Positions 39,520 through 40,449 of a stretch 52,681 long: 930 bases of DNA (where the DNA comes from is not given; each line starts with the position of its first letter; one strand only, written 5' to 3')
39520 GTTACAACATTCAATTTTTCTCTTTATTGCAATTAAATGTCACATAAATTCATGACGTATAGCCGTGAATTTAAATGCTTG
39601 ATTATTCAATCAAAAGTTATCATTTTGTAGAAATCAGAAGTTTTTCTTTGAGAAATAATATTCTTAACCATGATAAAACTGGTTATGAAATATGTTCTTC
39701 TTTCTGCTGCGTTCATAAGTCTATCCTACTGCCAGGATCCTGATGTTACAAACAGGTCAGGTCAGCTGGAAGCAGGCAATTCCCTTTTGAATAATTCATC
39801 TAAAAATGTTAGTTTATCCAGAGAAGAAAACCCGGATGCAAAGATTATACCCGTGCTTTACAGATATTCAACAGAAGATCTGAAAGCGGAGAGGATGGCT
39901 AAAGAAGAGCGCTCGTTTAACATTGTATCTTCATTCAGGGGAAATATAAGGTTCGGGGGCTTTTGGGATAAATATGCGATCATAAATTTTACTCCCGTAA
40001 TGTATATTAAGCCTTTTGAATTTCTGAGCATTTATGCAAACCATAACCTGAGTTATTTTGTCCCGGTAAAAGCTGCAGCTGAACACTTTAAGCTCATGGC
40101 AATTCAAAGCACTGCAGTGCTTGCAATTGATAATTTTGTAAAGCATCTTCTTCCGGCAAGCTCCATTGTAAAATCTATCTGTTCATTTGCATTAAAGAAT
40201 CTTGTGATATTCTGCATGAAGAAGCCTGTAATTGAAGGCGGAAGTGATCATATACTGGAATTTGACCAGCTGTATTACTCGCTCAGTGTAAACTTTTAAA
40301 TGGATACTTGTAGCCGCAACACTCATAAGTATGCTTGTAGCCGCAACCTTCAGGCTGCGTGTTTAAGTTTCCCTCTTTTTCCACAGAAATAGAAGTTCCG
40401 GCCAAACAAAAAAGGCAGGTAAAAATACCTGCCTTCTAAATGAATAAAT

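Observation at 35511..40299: Compact NfrA/NfrB/WecB-like synthase-dependent exopolysaccharide module in a non-proteobacterial context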

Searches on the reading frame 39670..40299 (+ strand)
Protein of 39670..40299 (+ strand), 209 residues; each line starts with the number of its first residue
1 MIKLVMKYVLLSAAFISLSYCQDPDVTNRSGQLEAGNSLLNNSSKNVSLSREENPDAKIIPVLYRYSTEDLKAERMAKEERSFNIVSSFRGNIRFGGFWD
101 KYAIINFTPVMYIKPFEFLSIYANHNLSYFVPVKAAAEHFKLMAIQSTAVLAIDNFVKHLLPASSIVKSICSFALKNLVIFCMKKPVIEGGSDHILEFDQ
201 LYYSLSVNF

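Call 3: search_protein_families(library=pfam, proteins=[window:39670-40299:+], max_evalue=0.1)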
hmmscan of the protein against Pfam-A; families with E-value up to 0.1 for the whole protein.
window:39670-40299:+ (209 aa): 0 families

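Call 4: search_protein_families(library=ncbifam, proteins=[window:39670-40299:+], max_evalue=0.1)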
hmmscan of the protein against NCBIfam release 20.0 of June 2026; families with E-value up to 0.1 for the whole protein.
window:39670-40299:+ (209 aa): 0 families

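Call 39: find_homologous_proteins(query=window:39670-40299:+, max_evalue=0.001)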
Query window:39670-40299:+ (209 aa): 85 proteins with E <= 0.001 among 180 candidates.
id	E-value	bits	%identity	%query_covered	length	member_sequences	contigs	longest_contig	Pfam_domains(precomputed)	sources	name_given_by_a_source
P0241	4.9e-132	455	100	100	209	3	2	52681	-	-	-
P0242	1.1e-100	353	77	100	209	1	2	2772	-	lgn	-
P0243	3.9e-96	338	74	100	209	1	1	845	-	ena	-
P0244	1.6e-94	333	74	100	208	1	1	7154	-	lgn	-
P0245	3.5e-56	208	51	100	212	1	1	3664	-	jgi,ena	-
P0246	3.6e-56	208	52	100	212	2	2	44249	-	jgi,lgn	jgi:hypothetical protein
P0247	3.7e-56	208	52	100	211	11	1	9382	-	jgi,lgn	jgi:hypothetical protein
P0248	4.5e-56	208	51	100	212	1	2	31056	-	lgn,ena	-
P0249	1.5e-55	206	51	100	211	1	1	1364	-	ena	-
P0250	1.6e-55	206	57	84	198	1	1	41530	-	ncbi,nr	ncbi:MAG: hypothetical protein HOP31_10420 [Ignavibacteria bacterium]|nr:hypothetical protein [Ignav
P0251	1.7e-55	206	52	100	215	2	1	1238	-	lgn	-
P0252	2.2e-55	205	51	100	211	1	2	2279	-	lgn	-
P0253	2.7e-55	205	52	100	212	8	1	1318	-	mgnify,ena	mgnify:FL=1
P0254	3.7e-55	205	50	100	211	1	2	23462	-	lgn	-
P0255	4.7e-55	204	49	100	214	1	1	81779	-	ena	-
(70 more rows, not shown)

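Call 53: predict_structure(alignment_id=A3)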
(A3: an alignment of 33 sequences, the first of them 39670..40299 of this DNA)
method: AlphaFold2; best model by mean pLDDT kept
length: 209 residues; sequences in the alignment: 33
mean_pLDDT: 66.3   pTM: 0.50
mean pLDDT of the five models: 66.3, 65.8, 64.9, 64.2, 61.5
residues with pLDDT >= 90: 0; 70-90: 121; 50-70: 23; < 50: 65
segments of 3 or more residues with pLDDT < 50: 21-61, 63-83, 85-87
pLDDT, mean of each block of 10 residues (from residue 1): 69 68 44 37 40 42 48 43 50 77 81 79 80 81 83 83 81 85 71 70 80
secondary structure, 60 per line:
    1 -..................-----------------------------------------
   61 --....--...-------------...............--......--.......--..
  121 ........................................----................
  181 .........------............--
elements in order: H2-19 H63-66 H85-92 E93-99 E102-107 E110-116 E119-132 H133-160 H165-189 E196-207

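Call 57: fold_search(model_id=the predicted structure, library=pdb)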
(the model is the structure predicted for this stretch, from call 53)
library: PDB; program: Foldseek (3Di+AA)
matches with E <= 10: 106; with E <= 0.001: 0
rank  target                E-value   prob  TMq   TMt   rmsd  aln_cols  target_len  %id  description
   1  1lrz                  7.0e-01  0.11  0.15  0.10  14.6        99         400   11  x-ray crystal structure of staphylococcus aureus femA (released 2002-09-04)
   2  1ia9_A                8.9e-01  0.02  0.08  0.07  18.3       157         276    8  CRYSTAL STRUCTURE OF THE ATYPICAL PROTEIN KINASE DOMAIN OF A TRP CA-CHANNEL, CHAK (AMPPNP COMPLEX) (released 2001-06-06)
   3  2owl_B                1.0e+00  0.07  0.16  0.12  20.3       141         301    8  Crystal structure of E. coli RdgC (released 2007-03-20)
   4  4fvj_C                1.1e+00  0.12  0.22  0.33   8.3       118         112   11  SPFH domain of the mouse stomatin (Crystal form 2) (released 2012-08-15)
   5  7myj_B                1.2e+00  0.11  0.15  0.17  16.6       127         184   11  Structure of full length human AMPK (a2b1g1) in complex with a small molecule activator MSG011 (released 2022-06-29)
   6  8rrh_B                1.4e+00  0.08  0.20  0.16   8.4       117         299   10  The human prohibitin complex (released 2024-12-18)
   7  4fvj_A                1.7e+00  0.10  0.22  0.32   8.5       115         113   10  SPFH domain of the mouse stomatin (Crystal form 2) (released 2012-08-15)
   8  5ut2                  2.0e+00  0.03  0.12  0.11   8.0        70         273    8  JAK2 JH2 in complex with PRT062607 (released 2017-06-07)
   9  4fvj_E                2.1e+00  0.12  0.24  0.38   7.7       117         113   11  SPFH domain of the mouse stomatin (Crystal form 2) (released 2012-08-15)
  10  4dci_B                2.1e+00  0.05  0.12  0.17  16.8        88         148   14  Crystal structure of unknown funciton protein from Synechococcus sp. WH 8102 (released 2012-02-01)
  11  9o9z_a                2.2e+00  0.06  0.19  0.17   8.4       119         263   12  The human PHB1/2 complex (closed) (released 2025-10-22)
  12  8olj                  2.2e+00  0.02  0.15  0.14  17.2       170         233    7  Crystal structure of Archaeoglobus fulgidus AfAgo-N protein representing N-L1-L2 domains (released 2024-01-24)
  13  5ezv_B                2.3e+00  0.08  0.16  0.18  16.2       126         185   11  X-ray crystal structure of AMP-activated protein kinase alpha-2/alpha-1 RIM chimaera (alpha-2(1-347)/alpha-1(349-401)/ (released 2016-03-09)
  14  9jdi_A                2.3e+00  0.03  0.13  0.09  19.5       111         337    8  Crystal structure of the type VI secretion system effector-immunity complex BtpeA CTD-BtpiA from Bacteroides fragilis. (released 2025-09-03)
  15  9qf4_Ac               2.5e+00  0.08  0.20  0.22   9.2       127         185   10  Structure of P. furiosus 70S ribosome grown at 95 degC (released 2025-11-05)
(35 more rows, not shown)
